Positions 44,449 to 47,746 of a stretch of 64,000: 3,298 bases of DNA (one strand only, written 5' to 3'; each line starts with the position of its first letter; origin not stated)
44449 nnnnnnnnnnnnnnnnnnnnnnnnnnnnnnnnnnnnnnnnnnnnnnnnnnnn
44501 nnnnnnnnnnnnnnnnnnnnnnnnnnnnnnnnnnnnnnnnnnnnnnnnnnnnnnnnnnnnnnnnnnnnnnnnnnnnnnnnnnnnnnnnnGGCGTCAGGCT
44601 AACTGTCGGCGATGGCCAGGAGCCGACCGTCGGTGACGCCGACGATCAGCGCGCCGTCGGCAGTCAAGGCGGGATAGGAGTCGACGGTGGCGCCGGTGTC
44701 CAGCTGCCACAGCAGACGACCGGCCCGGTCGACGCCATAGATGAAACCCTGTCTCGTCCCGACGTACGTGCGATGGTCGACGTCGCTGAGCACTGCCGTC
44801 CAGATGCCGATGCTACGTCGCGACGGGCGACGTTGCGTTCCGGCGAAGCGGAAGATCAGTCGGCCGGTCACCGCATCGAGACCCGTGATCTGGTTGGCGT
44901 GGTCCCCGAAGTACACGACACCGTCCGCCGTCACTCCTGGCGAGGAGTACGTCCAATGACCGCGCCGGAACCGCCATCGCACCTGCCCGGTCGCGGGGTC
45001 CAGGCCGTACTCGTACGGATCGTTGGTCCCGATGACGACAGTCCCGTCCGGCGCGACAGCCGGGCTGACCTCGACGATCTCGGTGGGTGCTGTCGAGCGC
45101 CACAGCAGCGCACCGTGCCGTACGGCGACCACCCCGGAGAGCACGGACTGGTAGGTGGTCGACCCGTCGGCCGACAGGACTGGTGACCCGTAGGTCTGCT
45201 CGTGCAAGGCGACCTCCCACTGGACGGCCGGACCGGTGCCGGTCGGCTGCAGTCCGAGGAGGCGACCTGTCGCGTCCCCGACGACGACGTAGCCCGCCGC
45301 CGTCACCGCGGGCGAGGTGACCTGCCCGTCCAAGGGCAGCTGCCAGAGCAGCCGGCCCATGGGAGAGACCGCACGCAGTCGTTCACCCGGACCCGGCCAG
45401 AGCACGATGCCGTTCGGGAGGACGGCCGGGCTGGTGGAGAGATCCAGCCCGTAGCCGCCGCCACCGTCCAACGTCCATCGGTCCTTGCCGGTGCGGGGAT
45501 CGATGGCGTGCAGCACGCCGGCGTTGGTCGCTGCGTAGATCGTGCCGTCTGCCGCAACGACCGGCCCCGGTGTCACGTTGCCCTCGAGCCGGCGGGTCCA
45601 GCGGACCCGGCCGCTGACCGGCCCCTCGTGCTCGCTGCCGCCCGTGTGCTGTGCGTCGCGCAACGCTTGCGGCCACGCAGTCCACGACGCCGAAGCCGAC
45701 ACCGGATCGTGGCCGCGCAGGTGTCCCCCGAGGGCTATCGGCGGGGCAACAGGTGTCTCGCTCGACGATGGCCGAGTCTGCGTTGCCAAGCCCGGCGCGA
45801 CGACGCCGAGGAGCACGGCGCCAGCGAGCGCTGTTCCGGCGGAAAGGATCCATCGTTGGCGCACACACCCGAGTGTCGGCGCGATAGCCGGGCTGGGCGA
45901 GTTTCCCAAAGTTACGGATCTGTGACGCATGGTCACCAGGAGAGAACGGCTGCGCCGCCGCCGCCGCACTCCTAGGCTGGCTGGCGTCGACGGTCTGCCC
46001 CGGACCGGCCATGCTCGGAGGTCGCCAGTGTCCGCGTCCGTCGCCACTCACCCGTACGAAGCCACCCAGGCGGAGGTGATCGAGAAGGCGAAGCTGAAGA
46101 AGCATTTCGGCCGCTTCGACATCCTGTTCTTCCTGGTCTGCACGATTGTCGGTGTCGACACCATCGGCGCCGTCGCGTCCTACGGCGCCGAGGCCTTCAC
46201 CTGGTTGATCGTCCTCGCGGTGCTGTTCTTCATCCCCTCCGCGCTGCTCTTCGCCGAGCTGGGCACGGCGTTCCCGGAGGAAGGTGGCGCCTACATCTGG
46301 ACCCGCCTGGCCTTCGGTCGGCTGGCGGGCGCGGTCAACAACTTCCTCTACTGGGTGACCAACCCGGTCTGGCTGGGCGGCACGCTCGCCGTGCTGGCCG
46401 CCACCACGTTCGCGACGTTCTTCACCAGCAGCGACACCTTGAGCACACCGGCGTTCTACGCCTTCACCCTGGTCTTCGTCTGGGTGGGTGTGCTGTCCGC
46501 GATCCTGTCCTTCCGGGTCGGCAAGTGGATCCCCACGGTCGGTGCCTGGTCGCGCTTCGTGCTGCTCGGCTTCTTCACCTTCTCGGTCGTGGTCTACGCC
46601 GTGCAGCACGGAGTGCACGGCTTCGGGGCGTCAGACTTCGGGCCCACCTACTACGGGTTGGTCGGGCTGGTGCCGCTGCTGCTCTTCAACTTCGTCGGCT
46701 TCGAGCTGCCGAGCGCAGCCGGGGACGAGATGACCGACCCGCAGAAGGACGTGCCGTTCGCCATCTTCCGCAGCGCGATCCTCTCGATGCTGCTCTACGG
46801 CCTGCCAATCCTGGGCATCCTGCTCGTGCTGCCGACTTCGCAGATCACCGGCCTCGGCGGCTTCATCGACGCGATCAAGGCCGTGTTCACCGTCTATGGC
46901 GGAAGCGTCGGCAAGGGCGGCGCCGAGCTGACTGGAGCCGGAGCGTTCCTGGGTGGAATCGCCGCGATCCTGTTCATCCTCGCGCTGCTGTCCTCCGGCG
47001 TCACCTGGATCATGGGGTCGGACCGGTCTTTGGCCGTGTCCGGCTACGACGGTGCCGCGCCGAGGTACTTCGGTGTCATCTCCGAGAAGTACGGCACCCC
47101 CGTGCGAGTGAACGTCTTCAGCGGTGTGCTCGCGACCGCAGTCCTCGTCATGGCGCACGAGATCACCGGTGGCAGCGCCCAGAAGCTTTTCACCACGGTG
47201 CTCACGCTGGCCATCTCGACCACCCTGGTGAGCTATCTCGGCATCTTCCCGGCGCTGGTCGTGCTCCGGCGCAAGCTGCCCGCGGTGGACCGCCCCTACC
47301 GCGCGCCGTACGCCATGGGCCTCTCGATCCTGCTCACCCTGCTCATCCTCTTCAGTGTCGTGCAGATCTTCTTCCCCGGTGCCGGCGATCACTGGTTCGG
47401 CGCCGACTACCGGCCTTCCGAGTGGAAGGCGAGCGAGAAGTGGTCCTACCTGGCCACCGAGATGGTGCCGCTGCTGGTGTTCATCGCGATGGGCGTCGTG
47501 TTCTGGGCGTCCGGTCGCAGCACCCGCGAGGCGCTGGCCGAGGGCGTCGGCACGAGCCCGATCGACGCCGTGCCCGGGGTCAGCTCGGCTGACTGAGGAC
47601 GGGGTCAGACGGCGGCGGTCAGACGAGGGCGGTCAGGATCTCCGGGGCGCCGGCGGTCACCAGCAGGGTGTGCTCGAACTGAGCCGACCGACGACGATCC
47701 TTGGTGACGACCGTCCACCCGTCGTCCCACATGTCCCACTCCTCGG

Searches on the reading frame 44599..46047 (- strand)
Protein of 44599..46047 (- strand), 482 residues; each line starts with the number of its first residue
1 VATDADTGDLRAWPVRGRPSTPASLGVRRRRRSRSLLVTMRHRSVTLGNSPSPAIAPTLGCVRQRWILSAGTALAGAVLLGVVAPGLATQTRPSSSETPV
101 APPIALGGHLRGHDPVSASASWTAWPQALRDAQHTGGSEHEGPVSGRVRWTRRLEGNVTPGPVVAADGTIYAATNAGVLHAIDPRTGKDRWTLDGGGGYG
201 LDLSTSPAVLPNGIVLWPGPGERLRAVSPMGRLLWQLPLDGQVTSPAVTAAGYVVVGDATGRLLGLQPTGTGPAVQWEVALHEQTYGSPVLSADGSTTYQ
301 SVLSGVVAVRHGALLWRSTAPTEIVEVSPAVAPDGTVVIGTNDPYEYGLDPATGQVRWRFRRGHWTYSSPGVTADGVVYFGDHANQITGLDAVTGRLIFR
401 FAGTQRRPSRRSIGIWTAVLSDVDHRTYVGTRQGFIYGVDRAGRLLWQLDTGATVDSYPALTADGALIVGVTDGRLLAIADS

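Call 13: search_protein_families(library=pfam, proteins=[window:44599-46047:-], max_evalue=0.001)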
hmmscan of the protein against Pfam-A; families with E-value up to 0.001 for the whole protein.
window:44599-46047:- (482 aa): 3 families
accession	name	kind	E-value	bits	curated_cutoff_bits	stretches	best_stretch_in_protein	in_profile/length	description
PF13570.13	Beta-prop_ACSF4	-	1.4e-31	110.5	133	2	306-480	33-201/329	Beta-alanine-activating enzyme, beta-propeller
PF13360.13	PQQ_2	-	1.2e-25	91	27.6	1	307-452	8-147/233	Outer membrane protein assembly factor BamB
PF01011.28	PQQ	-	1.1e-11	44.6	26.7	0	164-195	54-85/595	Glucose/ethanol/alcohol dehydrogenase, beta-propeller domain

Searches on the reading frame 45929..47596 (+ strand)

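Call 13: search_protein_families(library=pfam, proteins=[window:45929-47596:+], max_evalue=0.001)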
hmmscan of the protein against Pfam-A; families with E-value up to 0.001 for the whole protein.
window:45929-47596:+ (555 aa): 2 families
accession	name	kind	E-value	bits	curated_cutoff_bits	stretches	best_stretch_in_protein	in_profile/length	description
PF13520.12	AA_permease_2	-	9.8e-44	150.4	27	1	60-486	1-410/427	Amino acid permease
PF00324.27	AA_permease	-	8.3e-17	61.5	24.6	1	81-482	22-418/470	Amino acid permease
